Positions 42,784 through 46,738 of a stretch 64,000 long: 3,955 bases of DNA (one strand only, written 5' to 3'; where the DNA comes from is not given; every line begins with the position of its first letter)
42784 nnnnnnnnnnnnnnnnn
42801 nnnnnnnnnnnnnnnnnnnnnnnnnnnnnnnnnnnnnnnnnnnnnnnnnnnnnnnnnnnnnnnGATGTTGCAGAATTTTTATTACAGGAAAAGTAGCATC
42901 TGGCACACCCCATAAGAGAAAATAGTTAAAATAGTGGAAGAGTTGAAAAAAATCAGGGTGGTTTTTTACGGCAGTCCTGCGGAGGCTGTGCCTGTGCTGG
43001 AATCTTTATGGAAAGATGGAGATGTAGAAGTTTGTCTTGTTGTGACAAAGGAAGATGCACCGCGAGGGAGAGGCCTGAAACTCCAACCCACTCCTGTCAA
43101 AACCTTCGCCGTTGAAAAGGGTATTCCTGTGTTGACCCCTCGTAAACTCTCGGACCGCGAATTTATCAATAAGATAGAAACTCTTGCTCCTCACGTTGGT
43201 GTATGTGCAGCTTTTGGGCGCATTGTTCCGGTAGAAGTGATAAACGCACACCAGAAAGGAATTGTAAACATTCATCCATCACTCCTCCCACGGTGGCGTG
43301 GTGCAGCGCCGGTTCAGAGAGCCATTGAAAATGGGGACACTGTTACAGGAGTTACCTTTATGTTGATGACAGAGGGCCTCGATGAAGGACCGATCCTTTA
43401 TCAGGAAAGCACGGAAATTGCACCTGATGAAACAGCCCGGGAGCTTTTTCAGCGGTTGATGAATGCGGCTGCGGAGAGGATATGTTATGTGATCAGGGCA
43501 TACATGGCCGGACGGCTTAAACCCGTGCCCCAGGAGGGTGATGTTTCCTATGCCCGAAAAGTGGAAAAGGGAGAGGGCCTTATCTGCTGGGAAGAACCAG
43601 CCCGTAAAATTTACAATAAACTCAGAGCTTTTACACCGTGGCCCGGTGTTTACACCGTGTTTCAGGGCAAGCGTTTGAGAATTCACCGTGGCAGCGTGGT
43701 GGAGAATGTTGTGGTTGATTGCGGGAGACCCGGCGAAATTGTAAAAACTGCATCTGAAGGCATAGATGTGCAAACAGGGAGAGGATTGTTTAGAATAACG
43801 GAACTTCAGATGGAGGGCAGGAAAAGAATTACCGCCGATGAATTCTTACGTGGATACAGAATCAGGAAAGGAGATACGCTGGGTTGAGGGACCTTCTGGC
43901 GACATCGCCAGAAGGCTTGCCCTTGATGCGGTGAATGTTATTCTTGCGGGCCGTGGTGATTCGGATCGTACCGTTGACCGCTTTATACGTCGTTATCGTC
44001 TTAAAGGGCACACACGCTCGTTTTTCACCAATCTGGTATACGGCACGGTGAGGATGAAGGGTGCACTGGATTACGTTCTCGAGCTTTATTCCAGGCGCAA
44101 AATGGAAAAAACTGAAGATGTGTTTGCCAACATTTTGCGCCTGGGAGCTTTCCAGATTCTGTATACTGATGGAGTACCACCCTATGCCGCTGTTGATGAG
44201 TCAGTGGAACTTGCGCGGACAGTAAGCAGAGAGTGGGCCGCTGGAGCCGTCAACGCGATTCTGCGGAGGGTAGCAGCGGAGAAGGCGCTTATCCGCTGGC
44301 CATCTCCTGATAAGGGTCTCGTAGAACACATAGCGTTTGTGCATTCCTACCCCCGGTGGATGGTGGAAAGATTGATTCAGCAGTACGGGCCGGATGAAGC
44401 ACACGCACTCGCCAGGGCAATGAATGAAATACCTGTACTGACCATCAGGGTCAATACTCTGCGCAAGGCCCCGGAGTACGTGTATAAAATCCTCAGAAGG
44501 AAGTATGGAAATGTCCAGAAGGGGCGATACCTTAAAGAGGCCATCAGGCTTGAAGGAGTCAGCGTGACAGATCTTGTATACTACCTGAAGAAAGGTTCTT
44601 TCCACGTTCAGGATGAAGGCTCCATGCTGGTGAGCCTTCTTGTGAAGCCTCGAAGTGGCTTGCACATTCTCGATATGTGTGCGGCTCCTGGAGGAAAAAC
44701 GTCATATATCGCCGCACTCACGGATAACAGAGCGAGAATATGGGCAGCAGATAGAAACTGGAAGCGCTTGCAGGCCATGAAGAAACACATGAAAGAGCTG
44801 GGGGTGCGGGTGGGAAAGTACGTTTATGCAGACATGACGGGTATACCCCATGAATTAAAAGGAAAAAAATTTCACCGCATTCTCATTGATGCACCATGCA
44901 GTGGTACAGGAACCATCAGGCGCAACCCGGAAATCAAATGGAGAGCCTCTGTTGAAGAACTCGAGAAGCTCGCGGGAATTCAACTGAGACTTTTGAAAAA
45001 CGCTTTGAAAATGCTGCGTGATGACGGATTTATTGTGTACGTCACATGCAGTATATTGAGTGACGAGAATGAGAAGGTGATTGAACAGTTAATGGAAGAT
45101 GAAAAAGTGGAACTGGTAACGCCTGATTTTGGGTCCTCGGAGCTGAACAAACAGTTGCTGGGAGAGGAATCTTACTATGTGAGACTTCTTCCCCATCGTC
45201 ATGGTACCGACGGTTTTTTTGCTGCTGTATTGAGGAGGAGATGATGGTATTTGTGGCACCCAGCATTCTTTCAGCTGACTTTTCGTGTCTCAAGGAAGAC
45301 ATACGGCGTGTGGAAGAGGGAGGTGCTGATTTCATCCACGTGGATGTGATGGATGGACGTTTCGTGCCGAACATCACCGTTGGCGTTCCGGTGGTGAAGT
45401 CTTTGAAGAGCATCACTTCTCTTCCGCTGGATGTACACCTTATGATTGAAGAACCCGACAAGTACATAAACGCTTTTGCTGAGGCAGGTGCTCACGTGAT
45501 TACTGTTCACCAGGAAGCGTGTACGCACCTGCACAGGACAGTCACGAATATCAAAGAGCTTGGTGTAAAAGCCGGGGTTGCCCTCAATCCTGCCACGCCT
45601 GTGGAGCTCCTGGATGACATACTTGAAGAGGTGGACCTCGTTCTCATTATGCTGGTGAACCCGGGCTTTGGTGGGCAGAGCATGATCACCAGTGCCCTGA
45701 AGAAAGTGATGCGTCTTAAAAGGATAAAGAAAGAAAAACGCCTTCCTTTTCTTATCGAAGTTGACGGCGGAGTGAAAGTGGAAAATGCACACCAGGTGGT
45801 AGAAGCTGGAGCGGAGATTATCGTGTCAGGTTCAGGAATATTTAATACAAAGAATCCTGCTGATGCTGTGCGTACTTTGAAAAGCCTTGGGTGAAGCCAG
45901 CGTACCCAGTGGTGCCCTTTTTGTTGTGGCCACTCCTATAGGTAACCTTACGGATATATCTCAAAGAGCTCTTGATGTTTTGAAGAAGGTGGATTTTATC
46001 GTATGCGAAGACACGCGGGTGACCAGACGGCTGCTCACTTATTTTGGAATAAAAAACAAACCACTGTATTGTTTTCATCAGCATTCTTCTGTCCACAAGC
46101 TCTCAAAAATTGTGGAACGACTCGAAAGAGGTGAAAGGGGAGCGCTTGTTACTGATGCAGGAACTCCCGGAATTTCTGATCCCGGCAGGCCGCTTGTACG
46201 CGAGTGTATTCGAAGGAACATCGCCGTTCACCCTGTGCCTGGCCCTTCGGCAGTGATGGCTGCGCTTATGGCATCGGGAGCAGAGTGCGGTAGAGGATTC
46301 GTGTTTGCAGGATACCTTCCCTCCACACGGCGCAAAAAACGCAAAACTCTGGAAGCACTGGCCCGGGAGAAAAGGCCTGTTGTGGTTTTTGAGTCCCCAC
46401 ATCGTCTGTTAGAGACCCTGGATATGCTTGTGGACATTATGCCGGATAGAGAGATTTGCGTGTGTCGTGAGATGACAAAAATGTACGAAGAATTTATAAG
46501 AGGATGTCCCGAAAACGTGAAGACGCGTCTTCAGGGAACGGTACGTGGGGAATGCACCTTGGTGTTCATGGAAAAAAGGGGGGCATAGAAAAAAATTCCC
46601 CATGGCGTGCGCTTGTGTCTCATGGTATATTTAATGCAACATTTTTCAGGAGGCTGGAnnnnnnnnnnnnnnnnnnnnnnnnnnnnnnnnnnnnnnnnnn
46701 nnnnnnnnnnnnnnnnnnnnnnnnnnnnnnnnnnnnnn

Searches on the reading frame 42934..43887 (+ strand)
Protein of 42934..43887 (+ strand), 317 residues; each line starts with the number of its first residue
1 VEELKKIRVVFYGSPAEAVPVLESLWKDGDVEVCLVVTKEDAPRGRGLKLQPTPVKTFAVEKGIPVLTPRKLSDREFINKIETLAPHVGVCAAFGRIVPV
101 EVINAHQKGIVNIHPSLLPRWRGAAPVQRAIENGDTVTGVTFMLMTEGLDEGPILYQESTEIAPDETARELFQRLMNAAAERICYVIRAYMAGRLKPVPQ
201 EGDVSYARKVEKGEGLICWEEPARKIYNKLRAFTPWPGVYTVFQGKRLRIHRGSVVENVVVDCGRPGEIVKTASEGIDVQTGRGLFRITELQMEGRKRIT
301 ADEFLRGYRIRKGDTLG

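Call 23: search_protein_families(library=pfam, proteins=[window:42934-43887:+], max_evalue=0.00001)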
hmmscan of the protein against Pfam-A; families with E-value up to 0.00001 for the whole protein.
window:42934-43887:+ (317 aa): 2 families
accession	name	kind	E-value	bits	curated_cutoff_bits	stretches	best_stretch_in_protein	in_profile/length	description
PF00551.24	Formyl_trans_N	-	2e-46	158.4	26.1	1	7-182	3-176/181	Formyl transferase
PF02911.23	Formyl_trans_C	-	1.5e-26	93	21.1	1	209-309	1-100/100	Formyl transferase, C-terminal domain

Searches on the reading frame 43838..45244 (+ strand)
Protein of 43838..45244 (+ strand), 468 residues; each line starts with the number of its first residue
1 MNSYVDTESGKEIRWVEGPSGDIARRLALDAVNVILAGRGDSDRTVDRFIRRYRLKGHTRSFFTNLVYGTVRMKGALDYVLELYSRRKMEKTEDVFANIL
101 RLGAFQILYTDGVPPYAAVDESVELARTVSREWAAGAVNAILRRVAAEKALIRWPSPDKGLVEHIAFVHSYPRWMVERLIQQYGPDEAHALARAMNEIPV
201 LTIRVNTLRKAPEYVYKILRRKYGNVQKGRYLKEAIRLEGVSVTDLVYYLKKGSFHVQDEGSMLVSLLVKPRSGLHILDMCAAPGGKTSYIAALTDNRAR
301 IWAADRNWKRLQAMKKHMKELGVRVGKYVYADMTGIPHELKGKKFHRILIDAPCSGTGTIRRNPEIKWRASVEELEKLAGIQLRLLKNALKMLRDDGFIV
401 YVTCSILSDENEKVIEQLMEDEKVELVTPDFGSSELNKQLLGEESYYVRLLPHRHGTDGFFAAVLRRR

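Call 23: search_protein_families(library=pfam, proteins=[window:43838-45244:+], max_evalue=0.00001)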
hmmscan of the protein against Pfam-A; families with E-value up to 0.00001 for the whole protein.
window:43838-45244:+ (468 aa): 3 families
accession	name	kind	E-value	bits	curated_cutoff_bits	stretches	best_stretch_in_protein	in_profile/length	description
PF01189.24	Methyltr_RsmB-F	-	4e-58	196.8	27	1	268-466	3-199/199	16S rRNA methyltransferase RsmB/F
PF01029.23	NusB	-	4.4e-27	95.5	23.1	1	24-146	3-132/133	NusB family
PF22458.1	RsmF-B_ferredox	-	1.3e-14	54.5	27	1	171-240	1-69/74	Methyltr_RsmF/B-like, ferredoxin-like domain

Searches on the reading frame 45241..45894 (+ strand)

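Call 23: search_protein_families(library=pfam, proteins=[window:45241-45894:+], max_evalue=0.00001)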
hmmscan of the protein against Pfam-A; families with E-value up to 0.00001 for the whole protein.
window:45241-45894:+ (217 aa): 1 family
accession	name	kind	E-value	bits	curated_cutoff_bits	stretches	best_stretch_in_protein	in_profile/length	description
PF00834.25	Ribul_P_3_epim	-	9.4e-83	276.9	21.1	1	5-201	2-198/198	Ribulose-phosphate 3 epimerase family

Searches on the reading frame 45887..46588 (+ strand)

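Call 23: search_protein_families(library=pfam, proteins=[window:45887-46588:+], max_evalue=0.00001)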
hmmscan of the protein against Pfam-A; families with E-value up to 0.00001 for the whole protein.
window:45887-46588:+ (233 aa): 1 family
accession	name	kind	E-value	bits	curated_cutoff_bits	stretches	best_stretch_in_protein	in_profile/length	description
PF00590.25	TP_methylase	-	4.4e-30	105.7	27.8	1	11-206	2-206/212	Tetrapyrrole (Corrin/Porphyrin) Methylases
